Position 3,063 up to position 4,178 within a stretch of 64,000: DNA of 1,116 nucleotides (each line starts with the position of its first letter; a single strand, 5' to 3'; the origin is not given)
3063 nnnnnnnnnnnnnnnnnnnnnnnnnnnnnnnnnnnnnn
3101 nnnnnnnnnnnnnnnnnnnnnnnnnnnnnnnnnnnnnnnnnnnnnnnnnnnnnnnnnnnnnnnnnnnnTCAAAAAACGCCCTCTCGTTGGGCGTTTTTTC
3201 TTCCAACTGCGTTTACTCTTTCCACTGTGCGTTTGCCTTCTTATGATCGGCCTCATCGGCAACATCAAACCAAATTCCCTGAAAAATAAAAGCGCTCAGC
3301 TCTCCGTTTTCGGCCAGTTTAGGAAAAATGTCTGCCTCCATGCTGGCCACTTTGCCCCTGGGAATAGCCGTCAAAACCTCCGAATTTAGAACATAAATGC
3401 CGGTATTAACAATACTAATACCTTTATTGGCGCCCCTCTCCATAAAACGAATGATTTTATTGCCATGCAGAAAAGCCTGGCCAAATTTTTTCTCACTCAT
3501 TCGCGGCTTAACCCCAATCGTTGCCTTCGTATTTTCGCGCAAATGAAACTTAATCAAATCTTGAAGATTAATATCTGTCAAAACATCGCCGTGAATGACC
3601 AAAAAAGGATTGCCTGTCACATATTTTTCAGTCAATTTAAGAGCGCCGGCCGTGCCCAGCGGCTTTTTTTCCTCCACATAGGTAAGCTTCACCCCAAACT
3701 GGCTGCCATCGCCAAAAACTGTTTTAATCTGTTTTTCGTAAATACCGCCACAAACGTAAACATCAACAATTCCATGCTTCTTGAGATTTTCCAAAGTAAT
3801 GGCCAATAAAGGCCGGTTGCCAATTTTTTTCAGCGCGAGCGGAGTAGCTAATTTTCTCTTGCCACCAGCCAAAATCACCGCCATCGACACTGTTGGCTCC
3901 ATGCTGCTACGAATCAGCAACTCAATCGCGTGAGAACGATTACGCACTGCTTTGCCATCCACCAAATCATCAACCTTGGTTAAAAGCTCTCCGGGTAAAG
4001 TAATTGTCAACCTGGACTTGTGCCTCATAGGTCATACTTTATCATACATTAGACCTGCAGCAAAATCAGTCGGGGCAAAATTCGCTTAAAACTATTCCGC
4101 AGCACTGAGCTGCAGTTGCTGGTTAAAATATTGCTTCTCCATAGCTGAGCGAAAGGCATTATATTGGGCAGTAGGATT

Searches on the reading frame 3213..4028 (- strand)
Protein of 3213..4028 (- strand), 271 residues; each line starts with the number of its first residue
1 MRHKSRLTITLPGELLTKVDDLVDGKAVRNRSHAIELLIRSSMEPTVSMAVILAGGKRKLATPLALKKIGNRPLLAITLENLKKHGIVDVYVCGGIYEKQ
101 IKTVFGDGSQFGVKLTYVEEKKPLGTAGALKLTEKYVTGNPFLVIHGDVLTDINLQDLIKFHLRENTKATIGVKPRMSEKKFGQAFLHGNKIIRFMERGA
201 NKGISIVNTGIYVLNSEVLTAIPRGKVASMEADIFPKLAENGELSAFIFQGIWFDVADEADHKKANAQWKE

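Call 72: find_encoding_contigs(protein=window:3213-4028:-, flank=10000, max_places=1)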
Protein window:3213-4028:- (271 aa): 4 contigs read that carry it; 1 place shown.
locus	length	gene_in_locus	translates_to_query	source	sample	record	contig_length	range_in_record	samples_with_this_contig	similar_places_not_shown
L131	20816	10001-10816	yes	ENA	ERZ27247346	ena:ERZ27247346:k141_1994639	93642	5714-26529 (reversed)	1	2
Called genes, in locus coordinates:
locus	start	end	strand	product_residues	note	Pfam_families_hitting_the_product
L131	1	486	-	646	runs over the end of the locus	PF01676:Metalloenzyme, PF06415:iPGM_N, PF00884:Sulfatase (weak)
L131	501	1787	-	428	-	PF03952:Enolase_N, PF00113:Enolase_C, PF13378:MR_MLE_C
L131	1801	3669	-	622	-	PF01326:PPDK_N, PF02896:PEP-utilizers_C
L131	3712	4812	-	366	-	PF01380:SIS, PF10432:bact-PGI_C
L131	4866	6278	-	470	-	PF02878:PGM_PMM_I, PF02879:PGM_PMM_II, PF02880:PGM_PMM_III, PF00408:PGM_PMM_IV (weak)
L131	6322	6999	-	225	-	-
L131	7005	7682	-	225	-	PF01863:YgjP-like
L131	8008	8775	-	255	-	-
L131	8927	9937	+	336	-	-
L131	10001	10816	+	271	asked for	PF00483:NTP_transferase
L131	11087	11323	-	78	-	-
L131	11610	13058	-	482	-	PF26314:MptA_B_family, PF09594:GT87 (weak)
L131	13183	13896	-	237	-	PF13189:Cytidylate_kin2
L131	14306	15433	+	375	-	PF02156:Glyco_hydro_26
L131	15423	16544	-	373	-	PF02350:Epimerase_2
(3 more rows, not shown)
